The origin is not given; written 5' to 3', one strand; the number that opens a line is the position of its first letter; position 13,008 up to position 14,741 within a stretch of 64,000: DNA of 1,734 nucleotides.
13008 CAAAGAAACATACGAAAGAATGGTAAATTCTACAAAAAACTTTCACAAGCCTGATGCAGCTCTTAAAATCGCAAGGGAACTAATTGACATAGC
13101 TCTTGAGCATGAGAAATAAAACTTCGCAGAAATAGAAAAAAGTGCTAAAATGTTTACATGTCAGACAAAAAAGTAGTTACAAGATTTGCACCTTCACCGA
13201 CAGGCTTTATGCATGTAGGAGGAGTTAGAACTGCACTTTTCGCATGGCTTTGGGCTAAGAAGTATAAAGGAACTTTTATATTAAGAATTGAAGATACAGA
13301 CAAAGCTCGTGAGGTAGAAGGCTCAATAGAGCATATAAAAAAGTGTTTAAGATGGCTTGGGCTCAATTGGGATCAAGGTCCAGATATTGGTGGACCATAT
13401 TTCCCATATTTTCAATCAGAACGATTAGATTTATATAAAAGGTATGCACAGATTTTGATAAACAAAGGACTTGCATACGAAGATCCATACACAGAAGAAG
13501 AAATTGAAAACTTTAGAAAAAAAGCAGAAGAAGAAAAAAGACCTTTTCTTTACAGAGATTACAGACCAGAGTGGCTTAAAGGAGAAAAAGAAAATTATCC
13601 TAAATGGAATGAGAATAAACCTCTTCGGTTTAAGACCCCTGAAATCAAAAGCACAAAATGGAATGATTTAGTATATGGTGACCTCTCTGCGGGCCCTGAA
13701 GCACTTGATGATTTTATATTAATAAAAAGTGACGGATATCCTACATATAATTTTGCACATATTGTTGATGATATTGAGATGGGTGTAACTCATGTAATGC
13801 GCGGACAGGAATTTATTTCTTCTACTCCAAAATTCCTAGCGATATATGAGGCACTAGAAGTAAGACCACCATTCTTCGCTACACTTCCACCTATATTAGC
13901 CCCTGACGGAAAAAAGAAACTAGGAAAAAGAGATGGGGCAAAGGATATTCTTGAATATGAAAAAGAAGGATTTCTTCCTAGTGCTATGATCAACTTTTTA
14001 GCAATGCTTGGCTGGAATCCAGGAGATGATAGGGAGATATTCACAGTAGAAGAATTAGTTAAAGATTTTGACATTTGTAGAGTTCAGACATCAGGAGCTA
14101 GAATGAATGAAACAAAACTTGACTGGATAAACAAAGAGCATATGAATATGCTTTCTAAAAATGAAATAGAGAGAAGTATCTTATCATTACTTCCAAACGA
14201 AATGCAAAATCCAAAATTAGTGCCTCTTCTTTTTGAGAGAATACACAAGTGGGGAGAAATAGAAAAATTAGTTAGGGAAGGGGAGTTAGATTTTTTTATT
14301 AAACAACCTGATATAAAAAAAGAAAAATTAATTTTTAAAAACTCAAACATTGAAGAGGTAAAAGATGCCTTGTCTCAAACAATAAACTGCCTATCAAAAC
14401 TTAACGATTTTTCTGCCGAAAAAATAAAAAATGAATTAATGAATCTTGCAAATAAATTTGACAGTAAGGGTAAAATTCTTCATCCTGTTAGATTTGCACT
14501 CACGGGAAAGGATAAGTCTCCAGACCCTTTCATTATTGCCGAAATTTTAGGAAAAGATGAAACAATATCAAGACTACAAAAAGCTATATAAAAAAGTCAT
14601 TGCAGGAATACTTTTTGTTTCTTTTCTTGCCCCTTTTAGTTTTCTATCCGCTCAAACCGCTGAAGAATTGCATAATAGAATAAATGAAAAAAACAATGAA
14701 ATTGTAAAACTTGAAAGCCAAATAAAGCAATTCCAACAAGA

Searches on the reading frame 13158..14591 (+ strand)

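Call 46: search_protein_families(library=pfam, proteins=[window:13158-14591:+], max_evalue=0.00001)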
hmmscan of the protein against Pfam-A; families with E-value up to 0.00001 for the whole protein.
window:13158-14591:+ (477 aa): 2 families
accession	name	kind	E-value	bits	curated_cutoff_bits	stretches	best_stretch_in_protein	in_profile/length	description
PF00749.27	tRNA-synt_1c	-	1.1e-91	307.4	23.4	1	5-323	1-314/314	tRNA synthetases class I (E and Q), catalytic domain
PF19269.4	Anticodon_2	-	1.5e-23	84.2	23.6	1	353-477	18-141/141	Anticodon binding domain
